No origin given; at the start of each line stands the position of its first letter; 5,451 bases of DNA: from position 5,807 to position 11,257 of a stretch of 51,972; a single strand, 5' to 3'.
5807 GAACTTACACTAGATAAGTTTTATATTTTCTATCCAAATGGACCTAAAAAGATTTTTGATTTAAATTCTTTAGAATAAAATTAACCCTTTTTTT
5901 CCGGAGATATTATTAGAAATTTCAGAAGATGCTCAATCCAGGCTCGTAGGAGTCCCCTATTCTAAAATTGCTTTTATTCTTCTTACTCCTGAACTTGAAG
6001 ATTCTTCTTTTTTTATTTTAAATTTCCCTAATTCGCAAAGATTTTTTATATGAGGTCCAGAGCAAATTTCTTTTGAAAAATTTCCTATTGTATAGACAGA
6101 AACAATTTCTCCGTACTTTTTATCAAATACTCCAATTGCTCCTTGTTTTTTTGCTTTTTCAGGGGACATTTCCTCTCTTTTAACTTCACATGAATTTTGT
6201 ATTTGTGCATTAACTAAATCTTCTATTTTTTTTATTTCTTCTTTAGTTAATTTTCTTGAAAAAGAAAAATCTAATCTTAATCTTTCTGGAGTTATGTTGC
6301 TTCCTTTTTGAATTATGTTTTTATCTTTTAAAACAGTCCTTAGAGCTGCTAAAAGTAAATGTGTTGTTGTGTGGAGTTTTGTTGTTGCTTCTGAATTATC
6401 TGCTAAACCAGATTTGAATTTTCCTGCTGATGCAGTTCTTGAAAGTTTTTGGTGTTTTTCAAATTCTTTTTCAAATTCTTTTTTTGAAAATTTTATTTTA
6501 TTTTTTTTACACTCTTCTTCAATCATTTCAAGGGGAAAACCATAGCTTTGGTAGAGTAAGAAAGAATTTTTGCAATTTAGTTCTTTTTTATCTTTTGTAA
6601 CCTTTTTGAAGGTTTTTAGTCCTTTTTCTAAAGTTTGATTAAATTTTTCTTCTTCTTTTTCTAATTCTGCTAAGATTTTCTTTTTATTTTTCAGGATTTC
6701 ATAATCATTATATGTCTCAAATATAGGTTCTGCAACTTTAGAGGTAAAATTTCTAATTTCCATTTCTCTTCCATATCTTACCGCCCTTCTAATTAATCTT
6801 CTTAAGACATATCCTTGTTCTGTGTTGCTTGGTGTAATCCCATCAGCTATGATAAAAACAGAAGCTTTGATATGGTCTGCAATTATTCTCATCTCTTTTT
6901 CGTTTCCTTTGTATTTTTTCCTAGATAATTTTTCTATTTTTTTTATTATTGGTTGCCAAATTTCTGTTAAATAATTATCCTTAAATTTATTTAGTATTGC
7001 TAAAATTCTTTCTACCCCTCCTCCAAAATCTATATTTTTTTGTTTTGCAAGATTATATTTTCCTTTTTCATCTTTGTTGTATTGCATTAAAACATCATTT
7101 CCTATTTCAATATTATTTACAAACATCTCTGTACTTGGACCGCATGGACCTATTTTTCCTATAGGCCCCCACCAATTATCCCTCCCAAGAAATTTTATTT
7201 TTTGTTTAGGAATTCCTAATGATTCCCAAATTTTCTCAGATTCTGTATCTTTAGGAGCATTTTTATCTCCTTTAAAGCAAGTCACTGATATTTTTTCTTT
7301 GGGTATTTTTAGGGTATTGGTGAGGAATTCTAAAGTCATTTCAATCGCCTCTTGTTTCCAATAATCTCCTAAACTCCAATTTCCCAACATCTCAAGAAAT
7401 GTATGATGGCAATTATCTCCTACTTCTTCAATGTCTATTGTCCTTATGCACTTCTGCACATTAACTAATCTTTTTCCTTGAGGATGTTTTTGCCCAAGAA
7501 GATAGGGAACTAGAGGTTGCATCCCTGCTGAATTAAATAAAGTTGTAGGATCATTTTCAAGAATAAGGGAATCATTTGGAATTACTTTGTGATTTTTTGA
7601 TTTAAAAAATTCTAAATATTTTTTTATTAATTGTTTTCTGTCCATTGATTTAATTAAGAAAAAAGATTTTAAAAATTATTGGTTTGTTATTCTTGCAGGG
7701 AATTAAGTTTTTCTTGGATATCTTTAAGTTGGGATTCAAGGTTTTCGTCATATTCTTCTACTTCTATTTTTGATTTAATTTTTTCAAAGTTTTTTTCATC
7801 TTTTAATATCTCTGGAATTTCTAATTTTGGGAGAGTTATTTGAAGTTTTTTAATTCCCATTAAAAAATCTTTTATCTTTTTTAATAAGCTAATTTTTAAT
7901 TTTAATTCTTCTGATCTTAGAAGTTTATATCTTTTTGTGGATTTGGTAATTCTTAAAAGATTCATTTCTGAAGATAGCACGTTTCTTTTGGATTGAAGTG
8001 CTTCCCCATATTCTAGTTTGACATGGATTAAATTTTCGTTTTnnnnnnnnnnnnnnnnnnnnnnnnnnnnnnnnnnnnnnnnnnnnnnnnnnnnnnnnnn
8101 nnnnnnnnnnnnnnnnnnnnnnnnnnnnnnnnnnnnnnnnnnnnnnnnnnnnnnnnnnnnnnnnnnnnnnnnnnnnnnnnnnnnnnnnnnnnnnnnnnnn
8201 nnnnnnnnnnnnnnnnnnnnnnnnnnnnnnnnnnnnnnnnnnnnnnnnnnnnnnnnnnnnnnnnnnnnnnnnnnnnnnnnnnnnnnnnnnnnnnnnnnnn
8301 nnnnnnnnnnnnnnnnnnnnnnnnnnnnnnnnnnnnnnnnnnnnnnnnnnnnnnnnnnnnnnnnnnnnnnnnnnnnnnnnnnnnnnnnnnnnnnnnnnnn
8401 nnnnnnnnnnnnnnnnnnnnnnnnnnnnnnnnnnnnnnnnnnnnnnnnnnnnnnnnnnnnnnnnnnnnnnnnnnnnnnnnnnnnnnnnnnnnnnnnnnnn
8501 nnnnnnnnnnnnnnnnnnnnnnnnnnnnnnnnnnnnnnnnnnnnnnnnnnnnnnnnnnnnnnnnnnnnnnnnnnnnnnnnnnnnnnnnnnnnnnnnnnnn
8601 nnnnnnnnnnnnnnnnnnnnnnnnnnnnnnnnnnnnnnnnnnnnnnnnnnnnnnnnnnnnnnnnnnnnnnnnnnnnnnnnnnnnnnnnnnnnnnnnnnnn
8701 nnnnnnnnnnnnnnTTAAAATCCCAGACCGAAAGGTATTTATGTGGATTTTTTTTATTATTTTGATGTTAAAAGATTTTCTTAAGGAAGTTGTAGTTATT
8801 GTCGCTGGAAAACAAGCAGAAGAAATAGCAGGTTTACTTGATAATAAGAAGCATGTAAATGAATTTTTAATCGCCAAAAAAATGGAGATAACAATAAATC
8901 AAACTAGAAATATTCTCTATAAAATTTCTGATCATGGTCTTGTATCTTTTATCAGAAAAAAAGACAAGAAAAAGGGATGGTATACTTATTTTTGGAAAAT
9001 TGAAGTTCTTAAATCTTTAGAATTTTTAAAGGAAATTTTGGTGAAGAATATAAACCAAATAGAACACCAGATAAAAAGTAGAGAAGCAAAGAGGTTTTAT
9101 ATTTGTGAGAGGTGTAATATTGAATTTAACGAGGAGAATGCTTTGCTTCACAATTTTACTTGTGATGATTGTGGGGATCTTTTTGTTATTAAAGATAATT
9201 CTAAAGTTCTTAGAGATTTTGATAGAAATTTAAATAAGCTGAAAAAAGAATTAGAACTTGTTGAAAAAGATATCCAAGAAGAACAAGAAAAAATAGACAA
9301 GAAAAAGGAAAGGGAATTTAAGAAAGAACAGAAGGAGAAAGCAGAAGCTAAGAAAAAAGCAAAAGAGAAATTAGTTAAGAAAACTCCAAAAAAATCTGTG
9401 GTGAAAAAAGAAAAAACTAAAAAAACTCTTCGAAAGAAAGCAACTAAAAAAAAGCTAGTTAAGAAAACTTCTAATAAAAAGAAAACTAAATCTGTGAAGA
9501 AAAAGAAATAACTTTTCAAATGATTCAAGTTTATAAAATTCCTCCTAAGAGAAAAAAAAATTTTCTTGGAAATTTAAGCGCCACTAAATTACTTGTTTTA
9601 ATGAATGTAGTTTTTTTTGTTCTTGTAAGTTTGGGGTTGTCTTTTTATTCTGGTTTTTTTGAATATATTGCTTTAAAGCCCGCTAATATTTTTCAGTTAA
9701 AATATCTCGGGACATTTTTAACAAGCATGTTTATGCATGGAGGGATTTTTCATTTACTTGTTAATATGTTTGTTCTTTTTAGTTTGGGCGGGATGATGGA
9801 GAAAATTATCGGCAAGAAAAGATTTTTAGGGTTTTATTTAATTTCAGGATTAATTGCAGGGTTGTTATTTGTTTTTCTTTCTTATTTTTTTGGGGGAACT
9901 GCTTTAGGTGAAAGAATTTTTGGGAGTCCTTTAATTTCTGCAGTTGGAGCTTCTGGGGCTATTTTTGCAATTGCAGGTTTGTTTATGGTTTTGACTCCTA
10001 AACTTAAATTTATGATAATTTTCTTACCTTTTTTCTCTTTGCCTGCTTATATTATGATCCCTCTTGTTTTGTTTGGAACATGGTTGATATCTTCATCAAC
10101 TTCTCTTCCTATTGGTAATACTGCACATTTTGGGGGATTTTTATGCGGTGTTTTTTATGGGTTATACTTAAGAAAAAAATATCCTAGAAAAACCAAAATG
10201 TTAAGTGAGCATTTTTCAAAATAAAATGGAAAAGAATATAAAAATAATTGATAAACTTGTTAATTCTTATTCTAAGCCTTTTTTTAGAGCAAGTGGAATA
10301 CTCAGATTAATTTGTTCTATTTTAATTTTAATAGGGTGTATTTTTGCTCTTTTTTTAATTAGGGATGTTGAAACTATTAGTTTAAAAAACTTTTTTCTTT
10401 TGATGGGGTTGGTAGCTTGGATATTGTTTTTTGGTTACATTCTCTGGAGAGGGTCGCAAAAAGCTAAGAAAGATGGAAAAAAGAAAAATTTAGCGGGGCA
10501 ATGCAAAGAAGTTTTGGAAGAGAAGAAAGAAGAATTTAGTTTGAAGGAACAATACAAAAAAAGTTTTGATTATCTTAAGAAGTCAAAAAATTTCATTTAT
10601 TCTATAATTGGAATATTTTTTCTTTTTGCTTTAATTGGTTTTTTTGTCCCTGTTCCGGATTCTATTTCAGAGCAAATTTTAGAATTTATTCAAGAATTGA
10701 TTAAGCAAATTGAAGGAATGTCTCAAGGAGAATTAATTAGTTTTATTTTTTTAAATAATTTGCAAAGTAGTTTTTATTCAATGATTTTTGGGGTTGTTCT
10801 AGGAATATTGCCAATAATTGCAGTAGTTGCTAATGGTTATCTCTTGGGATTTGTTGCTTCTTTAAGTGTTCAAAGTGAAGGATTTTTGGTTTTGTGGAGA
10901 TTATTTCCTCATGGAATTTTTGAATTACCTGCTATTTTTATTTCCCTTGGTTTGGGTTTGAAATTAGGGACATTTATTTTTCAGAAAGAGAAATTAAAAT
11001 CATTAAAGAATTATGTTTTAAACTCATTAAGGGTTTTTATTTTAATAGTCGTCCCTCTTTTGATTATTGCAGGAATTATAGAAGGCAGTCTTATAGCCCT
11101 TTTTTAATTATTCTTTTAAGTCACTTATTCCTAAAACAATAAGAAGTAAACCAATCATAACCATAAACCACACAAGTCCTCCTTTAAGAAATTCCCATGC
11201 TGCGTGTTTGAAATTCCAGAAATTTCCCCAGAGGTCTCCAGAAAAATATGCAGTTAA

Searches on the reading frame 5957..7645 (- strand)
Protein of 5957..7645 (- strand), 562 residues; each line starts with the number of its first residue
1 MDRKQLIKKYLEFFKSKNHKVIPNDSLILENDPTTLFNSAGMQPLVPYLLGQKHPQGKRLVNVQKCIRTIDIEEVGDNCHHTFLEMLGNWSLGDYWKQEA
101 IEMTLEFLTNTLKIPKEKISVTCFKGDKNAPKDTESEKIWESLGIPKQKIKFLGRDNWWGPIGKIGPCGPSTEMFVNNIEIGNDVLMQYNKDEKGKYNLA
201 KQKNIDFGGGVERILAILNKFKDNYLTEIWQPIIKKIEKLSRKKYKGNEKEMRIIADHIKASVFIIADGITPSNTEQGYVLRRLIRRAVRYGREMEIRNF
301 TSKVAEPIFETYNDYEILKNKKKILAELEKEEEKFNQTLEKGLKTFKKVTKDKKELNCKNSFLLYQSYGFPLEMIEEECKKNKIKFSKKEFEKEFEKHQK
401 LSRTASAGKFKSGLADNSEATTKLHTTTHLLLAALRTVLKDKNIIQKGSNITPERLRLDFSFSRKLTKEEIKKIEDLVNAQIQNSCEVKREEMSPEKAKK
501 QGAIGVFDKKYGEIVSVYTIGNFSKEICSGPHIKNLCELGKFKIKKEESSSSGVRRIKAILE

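Call 26: search_protein_families(library=pfam, proteins=[window:5957-7645:-], max_evalue=0.01)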
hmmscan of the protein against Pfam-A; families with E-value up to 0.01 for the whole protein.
window:5957-7645:- (562 aa): 2 families
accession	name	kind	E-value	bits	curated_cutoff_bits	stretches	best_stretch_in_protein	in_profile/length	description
PF01411.24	tRNA-synt_2c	-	1.9e-116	390.2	30.3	1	8-429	4-453/552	tRNA synthetases class II (A)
PF07973.19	tRNA_SAD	-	9.4e-15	54.8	24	1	515-557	1-43/44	Threonyl and Alanyl tRNA synthetase second additional domain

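Call 44: find_related_loci(query=window:5957-7645:-, collection=metagenome_contigs, flank=4000)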
Query window:5957-7645:- (562 aa) in metagenome_contigs; peptide patterns used: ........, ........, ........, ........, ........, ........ (x = any residue, [..] = any of these).
600 stretches matched a pattern (row limit reached: there are more); 373 encode a relative of the query (tblastn E <= 1e-3); the best 80 are kept; 80 distinct loci.
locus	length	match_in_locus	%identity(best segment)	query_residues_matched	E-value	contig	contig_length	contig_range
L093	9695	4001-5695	72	1-562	0e+0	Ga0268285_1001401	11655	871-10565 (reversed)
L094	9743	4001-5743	73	1-562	0e+0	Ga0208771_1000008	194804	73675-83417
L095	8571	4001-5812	69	1-562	0e+0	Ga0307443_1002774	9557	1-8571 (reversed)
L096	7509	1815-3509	72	1-562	0e+0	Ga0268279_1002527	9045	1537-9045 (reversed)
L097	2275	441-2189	71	1-562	0e+0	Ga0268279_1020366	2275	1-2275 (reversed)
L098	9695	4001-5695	71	1-562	0e+0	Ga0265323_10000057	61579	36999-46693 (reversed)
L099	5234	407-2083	75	1-561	0e+0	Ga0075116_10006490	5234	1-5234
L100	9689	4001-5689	69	1-562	0e+0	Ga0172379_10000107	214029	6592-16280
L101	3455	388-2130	67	1-562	0e+0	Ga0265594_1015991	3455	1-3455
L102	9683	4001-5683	72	1-562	0e+0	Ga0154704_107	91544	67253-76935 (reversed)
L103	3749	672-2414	67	1-562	0e+0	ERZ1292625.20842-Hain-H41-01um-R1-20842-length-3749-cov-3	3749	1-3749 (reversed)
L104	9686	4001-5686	71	1-559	0e+0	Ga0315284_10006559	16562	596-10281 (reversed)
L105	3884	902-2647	68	1-562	0e+0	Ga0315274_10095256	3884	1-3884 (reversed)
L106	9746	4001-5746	69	3-562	0e+0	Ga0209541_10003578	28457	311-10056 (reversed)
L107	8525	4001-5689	69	1-562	0e+0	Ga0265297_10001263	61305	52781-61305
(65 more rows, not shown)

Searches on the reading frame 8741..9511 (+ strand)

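Call 59: search_protein_families(library=pfam, proteins=[window:8741-9511:+], max_evalue=0.001)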
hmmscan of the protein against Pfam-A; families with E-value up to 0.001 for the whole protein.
window:8741-9511:+ (256 aa): 1 family
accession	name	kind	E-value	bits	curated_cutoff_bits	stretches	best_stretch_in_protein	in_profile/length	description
PF02002.24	TFIIE_alpha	-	4.1e-13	49.5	22.9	1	14-113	3-102/105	TFIIE alpha subunit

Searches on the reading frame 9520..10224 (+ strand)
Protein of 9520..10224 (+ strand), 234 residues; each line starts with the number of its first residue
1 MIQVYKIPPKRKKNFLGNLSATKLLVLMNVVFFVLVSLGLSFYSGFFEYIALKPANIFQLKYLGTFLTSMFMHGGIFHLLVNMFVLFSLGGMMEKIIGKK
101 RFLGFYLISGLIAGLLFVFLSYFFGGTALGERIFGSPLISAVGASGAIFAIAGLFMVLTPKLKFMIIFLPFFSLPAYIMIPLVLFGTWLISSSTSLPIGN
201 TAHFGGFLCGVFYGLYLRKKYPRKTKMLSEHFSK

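Call 59: search_protein_families(library=pfam, proteins=[window:9520-10224:+], max_evalue=0.001)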
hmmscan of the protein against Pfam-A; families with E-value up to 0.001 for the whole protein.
window:9520-10224:+ (234 aa): 2 families
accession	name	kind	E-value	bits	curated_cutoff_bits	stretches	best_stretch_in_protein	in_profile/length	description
PF01694.28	Rhomboid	-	1.1e-27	97.4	22.6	1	65-219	6-142/143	Rhomboid domain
PF08551.15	DUF1751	-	1.9e-06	28.8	22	1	57-132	4-77/99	Eukaryotic integral membrane protein (DUF1751)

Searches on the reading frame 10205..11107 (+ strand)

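Call 59: search_protein_families(library=pfam, proteins=[window:10205-11107:+], max_evalue=0.001)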
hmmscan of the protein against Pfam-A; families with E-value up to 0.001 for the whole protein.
window:10205-11107:+ (300 aa): 1 family
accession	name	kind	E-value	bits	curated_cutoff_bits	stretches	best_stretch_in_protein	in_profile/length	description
PF01944.22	SpoIIM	-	5.2e-27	95.2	26.9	1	135-294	2-159/163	Stage II sporulation protein M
